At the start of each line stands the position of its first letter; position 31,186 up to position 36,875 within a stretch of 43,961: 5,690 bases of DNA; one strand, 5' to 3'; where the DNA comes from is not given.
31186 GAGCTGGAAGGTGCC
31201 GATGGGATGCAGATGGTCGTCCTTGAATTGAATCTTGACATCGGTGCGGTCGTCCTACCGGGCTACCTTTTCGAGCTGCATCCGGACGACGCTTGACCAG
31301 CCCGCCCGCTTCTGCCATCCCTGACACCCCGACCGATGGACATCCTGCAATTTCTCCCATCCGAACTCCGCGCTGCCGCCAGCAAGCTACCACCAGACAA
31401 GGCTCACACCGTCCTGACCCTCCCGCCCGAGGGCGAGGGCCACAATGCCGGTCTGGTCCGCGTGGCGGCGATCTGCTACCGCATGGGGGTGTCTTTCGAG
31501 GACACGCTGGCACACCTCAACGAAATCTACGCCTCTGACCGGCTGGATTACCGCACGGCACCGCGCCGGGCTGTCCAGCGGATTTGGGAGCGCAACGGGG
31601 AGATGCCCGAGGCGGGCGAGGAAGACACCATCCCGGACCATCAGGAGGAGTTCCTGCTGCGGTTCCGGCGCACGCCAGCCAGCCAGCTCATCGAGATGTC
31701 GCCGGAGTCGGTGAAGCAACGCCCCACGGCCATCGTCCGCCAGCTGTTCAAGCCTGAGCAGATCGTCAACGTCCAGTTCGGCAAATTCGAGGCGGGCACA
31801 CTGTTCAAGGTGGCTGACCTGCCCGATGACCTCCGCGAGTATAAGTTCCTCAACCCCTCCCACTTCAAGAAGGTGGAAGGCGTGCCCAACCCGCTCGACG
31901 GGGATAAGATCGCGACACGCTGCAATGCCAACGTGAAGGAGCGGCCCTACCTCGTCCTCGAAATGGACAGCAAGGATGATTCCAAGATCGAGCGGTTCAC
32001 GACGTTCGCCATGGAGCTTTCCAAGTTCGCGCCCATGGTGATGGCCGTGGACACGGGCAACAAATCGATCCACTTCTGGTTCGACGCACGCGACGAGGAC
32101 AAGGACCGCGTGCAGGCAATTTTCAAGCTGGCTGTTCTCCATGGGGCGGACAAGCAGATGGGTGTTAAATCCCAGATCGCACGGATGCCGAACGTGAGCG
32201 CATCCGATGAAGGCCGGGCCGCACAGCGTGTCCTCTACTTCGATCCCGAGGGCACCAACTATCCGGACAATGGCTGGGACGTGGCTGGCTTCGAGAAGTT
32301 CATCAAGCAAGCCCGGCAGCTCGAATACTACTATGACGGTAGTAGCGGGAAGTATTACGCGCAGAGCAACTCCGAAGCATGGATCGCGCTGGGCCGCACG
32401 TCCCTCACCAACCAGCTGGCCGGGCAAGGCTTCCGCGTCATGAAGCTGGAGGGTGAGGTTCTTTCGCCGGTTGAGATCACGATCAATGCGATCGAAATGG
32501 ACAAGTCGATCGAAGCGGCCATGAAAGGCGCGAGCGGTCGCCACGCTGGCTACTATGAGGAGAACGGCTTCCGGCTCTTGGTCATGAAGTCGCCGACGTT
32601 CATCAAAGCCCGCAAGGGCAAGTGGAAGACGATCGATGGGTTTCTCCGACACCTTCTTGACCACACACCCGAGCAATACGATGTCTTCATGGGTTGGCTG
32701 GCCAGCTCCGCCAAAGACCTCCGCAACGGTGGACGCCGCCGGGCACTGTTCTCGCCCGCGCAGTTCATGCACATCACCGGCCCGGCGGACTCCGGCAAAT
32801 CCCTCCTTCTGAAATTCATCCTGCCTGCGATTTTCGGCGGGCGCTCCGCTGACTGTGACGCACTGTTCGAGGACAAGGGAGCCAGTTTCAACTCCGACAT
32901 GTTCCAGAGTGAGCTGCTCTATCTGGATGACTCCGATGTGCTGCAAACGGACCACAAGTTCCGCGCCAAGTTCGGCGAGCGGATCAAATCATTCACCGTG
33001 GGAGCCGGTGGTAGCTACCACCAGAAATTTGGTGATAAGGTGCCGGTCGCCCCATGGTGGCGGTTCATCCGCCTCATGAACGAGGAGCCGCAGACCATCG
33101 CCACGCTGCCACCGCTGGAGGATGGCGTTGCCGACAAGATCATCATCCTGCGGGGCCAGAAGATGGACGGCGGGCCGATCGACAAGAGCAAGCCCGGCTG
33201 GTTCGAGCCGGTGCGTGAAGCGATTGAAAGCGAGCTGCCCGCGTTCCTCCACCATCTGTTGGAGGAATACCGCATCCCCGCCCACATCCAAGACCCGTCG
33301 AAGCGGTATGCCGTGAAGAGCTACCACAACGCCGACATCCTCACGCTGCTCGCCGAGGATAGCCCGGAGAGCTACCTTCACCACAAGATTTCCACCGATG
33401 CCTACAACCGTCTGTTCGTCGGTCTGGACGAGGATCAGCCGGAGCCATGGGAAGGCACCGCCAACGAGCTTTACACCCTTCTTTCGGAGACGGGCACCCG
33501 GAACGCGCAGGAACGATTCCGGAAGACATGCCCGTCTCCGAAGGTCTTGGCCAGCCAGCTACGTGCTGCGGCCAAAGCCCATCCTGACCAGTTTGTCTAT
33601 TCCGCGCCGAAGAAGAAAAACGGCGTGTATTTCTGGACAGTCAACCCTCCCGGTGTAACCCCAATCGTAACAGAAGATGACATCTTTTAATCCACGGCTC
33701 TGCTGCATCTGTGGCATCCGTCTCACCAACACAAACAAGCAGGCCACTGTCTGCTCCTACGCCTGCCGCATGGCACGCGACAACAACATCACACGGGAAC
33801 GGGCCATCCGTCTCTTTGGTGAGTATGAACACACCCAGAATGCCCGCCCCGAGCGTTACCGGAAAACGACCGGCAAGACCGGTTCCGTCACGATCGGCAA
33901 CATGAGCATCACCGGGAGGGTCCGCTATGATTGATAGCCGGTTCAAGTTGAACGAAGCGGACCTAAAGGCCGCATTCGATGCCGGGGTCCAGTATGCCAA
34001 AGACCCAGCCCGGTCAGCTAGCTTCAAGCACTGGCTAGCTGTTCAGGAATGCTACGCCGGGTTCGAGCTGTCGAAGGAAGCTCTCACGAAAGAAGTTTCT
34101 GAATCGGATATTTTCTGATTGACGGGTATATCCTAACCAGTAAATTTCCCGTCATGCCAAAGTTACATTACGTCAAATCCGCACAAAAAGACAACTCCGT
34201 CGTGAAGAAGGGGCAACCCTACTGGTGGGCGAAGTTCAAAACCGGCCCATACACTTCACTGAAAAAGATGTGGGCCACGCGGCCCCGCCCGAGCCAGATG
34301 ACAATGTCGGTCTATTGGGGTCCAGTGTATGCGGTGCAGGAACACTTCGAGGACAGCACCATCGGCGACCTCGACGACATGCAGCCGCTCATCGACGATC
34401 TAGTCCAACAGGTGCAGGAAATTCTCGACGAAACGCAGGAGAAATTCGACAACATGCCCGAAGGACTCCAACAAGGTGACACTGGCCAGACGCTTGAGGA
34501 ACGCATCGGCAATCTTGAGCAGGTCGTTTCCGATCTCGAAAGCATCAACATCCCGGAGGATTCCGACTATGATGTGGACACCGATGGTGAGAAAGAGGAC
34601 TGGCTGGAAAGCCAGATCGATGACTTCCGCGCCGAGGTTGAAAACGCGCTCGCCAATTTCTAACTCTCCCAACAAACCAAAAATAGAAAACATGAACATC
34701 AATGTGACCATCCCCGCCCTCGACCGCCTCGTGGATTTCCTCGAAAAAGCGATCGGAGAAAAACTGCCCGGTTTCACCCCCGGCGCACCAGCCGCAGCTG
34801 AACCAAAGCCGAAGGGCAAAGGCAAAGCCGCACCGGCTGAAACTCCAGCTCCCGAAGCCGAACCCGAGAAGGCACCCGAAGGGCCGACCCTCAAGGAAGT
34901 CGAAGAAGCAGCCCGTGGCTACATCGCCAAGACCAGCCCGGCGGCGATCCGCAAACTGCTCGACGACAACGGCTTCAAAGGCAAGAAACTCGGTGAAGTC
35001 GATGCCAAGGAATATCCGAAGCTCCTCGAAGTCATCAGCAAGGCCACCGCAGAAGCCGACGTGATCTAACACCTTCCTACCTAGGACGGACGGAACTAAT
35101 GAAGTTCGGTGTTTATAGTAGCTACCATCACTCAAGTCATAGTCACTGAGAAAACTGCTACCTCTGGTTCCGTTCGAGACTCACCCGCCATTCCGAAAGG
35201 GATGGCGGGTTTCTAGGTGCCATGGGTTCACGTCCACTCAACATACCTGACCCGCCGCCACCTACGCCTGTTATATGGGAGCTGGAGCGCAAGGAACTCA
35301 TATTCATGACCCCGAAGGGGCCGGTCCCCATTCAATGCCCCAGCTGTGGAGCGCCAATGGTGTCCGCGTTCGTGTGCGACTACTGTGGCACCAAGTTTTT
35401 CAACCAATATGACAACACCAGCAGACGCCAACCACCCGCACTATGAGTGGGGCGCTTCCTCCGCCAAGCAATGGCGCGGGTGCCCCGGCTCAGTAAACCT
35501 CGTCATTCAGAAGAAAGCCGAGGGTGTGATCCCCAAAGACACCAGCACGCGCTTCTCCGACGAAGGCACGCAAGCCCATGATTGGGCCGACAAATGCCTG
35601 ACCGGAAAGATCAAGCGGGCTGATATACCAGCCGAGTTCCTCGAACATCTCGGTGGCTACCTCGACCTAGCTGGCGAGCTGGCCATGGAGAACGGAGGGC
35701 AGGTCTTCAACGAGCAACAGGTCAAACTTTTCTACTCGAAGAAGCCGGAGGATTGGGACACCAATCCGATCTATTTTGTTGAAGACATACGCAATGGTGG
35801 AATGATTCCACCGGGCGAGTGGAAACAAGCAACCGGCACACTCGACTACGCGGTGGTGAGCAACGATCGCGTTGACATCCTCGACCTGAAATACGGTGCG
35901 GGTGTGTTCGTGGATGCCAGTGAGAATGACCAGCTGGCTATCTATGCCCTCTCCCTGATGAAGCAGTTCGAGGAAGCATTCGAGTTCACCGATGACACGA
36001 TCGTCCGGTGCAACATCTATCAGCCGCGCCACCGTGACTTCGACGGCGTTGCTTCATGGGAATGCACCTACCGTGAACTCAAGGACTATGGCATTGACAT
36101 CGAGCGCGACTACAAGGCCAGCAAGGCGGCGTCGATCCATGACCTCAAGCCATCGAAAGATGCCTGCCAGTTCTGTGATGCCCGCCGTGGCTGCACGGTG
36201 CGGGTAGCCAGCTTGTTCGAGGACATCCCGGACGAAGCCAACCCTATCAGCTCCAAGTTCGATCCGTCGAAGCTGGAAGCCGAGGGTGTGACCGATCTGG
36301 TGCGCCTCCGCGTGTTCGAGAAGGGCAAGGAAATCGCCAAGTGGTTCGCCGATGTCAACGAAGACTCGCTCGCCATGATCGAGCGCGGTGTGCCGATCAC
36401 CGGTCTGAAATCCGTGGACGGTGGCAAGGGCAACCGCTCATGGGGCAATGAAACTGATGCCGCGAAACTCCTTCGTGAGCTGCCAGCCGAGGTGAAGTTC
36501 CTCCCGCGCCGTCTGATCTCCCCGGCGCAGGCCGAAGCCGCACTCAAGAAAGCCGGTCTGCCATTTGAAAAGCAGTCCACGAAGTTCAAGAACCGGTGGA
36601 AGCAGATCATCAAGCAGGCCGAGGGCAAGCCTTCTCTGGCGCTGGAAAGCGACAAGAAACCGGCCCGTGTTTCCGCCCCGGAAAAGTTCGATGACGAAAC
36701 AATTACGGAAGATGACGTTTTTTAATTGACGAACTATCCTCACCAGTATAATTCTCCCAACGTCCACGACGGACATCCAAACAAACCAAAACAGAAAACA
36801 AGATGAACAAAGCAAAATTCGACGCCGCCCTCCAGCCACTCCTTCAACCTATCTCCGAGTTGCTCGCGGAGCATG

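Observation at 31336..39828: A shared acidic, Phe-terminated C-terminal tip on five replication-arm proteins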

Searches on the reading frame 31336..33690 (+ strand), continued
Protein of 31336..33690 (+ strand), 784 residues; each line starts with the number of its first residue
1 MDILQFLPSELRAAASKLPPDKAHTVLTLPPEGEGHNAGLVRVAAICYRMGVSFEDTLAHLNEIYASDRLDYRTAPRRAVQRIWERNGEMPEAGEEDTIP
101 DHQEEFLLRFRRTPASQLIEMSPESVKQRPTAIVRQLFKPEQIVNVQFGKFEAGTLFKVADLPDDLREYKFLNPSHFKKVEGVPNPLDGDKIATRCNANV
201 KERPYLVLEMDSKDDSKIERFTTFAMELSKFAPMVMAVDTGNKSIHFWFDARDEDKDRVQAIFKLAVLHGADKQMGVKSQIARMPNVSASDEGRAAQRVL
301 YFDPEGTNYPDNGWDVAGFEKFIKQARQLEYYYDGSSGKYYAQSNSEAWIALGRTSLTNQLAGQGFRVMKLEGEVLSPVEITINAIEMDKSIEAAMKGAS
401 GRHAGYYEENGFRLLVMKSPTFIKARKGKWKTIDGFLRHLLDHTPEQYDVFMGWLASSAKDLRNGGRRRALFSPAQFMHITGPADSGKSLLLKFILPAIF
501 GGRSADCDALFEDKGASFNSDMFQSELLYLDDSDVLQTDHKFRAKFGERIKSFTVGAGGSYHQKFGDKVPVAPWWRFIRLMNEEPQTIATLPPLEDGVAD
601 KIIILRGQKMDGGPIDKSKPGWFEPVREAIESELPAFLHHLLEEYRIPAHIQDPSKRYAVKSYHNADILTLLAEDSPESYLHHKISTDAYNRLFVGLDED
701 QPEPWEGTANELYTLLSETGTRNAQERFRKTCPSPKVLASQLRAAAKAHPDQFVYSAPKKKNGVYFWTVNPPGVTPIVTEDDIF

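Call 99: fold_search(model_id=the predicted structure, library=pdb)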
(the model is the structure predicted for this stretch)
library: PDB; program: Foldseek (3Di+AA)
matches with E <= 10: 693; with E <= 0.001: 107
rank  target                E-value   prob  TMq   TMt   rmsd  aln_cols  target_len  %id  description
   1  6k9c_B                3.7e-12  1.00  0.32  0.54  10.1       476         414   14  The apo structure of NrS-1 C terminal region (305-718) (released 2020-04-08)
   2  6k9c_A                1.5e-11  1.00  0.30  0.50  10.5       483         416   14  The apo structure of NrS-1 C terminal region (305-718) (released 2020-04-08)
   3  9im2_C                6.4e-11  1.00  0.26  0.29  23.0       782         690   11  The Cryo-EM structure of MPXV E5 in complex with ssDNA in intermediate state 3 (released 2025-06-18)
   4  6k9e_B                1.3e-10  1.00  0.28  0.49  10.7       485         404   14  The A form apo structure of NrS-1 C terminal region-CTR(305-718) (released 2020-06-17)
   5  6lrb_C                2.9e-10  1.00  0.31  0.53   9.7       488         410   13  The A form apo structure of NrS-1 C terminal region-CTR (released 2020-04-08)
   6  6k9e_A                9.9e-10  1.00  0.29  0.49  10.5       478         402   13  The A form apo structure of NrS-1 C terminal region-CTR(305-718) (released 2020-06-17)
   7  6k9e_C                1.5e-09  1.00  0.29  0.52  11.0       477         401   13  The A form apo structure of NrS-1 C terminal region-CTR(305-718) (released 2020-06-17)
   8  9ilz_E                6.4e-09  1.00  0.28  0.31  21.8       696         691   11  The Cryo-EM structure of MPXV E5 in complex with ssDNA (released 2025-06-18)
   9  9ilz_A                1.4e-08  1.00  0.28  0.29  22.2       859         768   12  The Cryo-EM structure of MPXV E5 in complex with ssDNA (released 2025-06-18)
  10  8wh6_E                1.8e-08  1.00  0.29  0.30  17.3       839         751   11  MPOX E5 hexamer ADP and ssDNA bound and clear primase domain conformation (released 2024-09-25)
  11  8xj7_C                2.3e-08  1.00  0.27  0.43  11.3       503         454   12  The Cryo-EM structure of MPXV E5 in complex with DNA (released 2024-05-01)
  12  8wh0_A                5.3e-08  1.00  0.29  0.45  11.7       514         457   10  MPOX E5 hexamer ssDNA and AMP-PNP bound conformation (released 2024-10-09)
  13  8wh0_D                5.3e-08  1.00  0.28  0.43  10.9       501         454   12  MPOX E5 hexamer ssDNA and AMP-PNP bound conformation (released 2024-10-09)
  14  8xj8_C                5.6e-08  1.00  0.26  0.48   9.7       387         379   12  The Cryo-EM structure of MPXV E5 C-terminal in complex with DNA (released 2024-05-01)
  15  8apl_A                8.5e-08  1.00  0.28  0.44  12.2       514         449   11  Vaccinia virus DNA helicase D5 residues 323-785 hexamer with bound DNA processed in C6 (released 2022-11-09)
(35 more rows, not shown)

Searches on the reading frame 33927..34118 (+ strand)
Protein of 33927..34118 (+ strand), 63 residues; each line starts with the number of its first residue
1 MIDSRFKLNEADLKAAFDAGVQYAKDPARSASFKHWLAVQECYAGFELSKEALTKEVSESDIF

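Call 5: search_protein_families(library=pfam, proteins=[window:33927-34118:+], max_evalue=0.01)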
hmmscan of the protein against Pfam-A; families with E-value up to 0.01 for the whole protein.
window:33927-34118:+ (63 aa): 0 families

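Call 6: search_protein_families(library=phrogs, proteins=[window:33927-34118:+], max_evalue=0.001)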
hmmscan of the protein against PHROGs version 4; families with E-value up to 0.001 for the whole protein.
window:33927-34118:+ (63 aa): 0 families

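Call 89: search_protein_families(library=ncbifam, proteins=[window:33927-34118:+], max_evalue=0.01)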
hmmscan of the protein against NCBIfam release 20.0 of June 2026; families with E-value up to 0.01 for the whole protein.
window:33927-34118:+ (63 aa): 0 families

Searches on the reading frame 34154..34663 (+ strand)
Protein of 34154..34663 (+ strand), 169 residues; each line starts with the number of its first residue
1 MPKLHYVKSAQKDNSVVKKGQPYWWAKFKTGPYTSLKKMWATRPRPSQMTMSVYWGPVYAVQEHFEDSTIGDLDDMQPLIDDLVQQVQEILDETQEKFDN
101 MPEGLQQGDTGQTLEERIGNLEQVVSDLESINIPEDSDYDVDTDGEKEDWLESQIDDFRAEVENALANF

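Call 5: search_protein_families(library=pfam, proteins=[window:34154-34663:+], max_evalue=0.01)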
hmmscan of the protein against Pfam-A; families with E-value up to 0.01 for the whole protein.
window:34154-34663:+ (169 aa): 1 family
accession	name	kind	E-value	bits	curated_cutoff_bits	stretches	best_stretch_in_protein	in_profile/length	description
PF06825.17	HSBP1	-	0.0035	17.6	28.6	0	82-129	2-47/51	Heat shock factor binding protein 1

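Call 6: search_protein_families(library=phrogs, proteins=[window:34154-34663:+], max_evalue=0.001)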
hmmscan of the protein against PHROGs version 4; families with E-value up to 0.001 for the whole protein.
window:34154-34663:+ (169 aa): 1 family
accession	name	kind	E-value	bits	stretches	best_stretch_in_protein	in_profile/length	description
phrog_4068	-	unknown function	2.1e-13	51.8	1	70-132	13-75/89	-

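Call 89: search_protein_families(library=ncbifam, proteins=[window:34154-34663:+], max_evalue=0.01)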
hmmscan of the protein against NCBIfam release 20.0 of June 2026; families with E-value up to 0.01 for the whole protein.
window:34154-34663:+ (169 aa): 1 family
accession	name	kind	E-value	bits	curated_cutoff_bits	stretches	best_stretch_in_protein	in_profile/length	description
NF033885.1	conj_TraP_IncI1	equivalog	0.0084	15.9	135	0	72-129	76-134/217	conjugal transfer protein TraP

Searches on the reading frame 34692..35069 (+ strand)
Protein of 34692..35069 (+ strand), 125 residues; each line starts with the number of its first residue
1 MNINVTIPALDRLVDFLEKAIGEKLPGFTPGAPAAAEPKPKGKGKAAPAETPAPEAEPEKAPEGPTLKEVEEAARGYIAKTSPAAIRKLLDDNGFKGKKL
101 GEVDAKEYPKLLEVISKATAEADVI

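Call 72: search_protein_families(library=pfam, proteins=[window:34692-35069:+], max_evalue=0.01)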
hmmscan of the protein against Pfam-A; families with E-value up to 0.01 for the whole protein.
window:34692-35069:+ (125 aa): 0 families

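Call 73: search_protein_families(library=phrogs, proteins=[window:34692-35069:+], max_evalue=0.001)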
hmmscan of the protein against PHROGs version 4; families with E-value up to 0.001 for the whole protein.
window:34692-35069:+ (125 aa): 0 families

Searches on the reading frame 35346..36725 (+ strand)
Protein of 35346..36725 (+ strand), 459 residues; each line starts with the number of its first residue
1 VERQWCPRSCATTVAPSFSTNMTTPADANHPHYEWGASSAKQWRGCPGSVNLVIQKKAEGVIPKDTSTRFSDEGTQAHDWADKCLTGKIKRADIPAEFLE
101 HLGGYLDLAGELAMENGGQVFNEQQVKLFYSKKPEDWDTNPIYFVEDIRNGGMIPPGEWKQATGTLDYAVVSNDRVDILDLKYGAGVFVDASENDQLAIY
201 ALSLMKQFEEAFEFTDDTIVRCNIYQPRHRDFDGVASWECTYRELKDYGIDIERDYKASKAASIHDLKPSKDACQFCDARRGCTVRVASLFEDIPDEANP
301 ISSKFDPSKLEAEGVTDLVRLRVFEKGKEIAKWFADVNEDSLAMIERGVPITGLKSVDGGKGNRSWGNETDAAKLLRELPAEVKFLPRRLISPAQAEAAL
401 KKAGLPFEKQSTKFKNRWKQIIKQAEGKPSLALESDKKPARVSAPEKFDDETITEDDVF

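Call 5: search_protein_families(library=pfam, proteins=[window:35346-36725:+], max_evalue=0.01)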
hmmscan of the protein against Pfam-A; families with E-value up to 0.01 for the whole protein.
window:35346-36725:+ (459 aa): 2 families
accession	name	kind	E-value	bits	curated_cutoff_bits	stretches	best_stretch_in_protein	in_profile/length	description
PF10926.14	DUF2800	-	6.4e-52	177.4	21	1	32-439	1-368/368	Protein of unknown function (DUF2800)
PF12705.13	PDDEXK_1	-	3.7e-05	24.2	22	1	71-283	35-246/247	PD-(D/E)XK nuclease superfamily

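Call 6: search_protein_families(library=phrogs, proteins=[window:35346-36725:+], max_evalue=0.001)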
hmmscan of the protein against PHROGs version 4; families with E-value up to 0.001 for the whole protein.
window:35346-36725:+ (459 aa): 3 families
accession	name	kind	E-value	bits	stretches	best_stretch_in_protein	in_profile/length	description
phrog_69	-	DNA, RNA and nucleotide metabolism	2.3e-68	232.4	1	17-456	72-481/501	exonuclease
phrog_3953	-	DNA, RNA and nucleotide metabolism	3.8e-14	53.8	1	34-247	15-172/186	exonuclease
phrog_35919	-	unknown function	0.00034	21.6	0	195-233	12-49/58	-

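Call 10: search_dna_similar(query=window:35346-36725:+, collection=phages, mode=protein, max_rows=40)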
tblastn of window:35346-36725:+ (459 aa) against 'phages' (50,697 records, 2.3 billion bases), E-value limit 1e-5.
Records with a match: 1366; places in all: 1370; records where one place covers at least 80% of the query: 1200.
Best place of each record, by identity: <60% 1366.
By first word of the organism name: Salmonella 350; Escherichia 248; Streptococcus 130; Staphylococcus 84; Bacteroides 71; Klebsiella 29; Paenibacillus 24; Phocaeicola 24; Rhodobacter 23; Proteus 22; and 87 more.
By host as written in the record: Escherichia coli 134; - 97; Salmonella enterica 70; Salmonella enterica subsp. enterica serovar Typhimurium 45; Salmonella enterica subsp. enterica serovar Enteritidis 42; Salmonella sp. 41; Staphylococcus aureus 32; Rhodobacter capsulatus YW1 23; and 492 more.
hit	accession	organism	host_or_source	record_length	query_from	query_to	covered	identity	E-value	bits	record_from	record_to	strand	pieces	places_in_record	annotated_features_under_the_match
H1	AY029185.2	Bordetella phage BPP-1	-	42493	20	450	94%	30.3%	6e-33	138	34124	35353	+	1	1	bbp38: Bbp38 | bbp37: Bbp37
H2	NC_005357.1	Bordetella phage BPP-1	Bordetella bronchiseptica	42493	20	450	94%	30.3%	6e-33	138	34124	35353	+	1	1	exonuclease | hypothetical protein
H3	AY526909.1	Bordetella phage BIP-1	-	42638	20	450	94%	30.3%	7e-33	138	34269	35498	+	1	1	none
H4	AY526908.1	Bordetella phage BMP-1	-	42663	20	450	94%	30.3%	1e-32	137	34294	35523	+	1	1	none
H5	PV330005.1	Bordetella phage vB_BbrP_003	Bordetella bronchiseptica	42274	20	442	92%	30.6%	4e-33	139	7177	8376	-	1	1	hypothetical protein (x2)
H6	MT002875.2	Pseudoalteromonas phage AL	Pseudoalteromonas marina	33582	32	440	89%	30.1%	5e-35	144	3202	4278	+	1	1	hypothetical protein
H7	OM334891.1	Acinetobacter phage 4316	Acinetobacter baumannii 4316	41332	32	455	92%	29.0%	3e-30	130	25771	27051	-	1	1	DUF2800 domain-containing protein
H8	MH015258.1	Ruegeria phage vB_RpoS-V16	Ruegeria pomeroyi DSS-3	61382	32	456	93%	28.8%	2e-30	131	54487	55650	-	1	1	hypothetical protein (x2)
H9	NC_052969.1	Ruegeria phage vB_RpoS-V16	Ruegeria pomeroyi DSS-3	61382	32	456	93%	28.8%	2e-30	131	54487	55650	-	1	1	exonuclease | hypothetical protein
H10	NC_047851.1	Brevibacterium phage LuckyBarnes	Brevibacterium iodinum ATCC 15728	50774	26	450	93%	28.4%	2e-22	106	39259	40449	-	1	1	exonuclease | hypothetical protein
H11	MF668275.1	Brevibacterium phage LuckyBarnes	Brevibacterium iodinum ATCC 15728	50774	26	450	93%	28.4%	2e-22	106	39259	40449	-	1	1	nuclease | hypothetical protein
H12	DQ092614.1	Bacteriophage APSE-2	Candidatus Hamiltonella defensa (type ...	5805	32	452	92%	28.7%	9e-38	152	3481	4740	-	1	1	P51: conserved hypothetical protein | P52: conserved hypothetical protein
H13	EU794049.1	Bacteriophage APSE-2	Candidatus Hamiltonella defensa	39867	32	452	92%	28.7%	1e-37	152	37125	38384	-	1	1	P51: conserved hypothetical protein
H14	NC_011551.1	Bacteriophage APSE-2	Candidatus Hamiltonella defensa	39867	32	452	92%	28.7%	1e-37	152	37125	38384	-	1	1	P51: exonuclease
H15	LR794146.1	Bacteriophage APSE-7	aphid host's whole body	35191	32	452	92%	28.6%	7e-38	153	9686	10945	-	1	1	DUF2800 family protein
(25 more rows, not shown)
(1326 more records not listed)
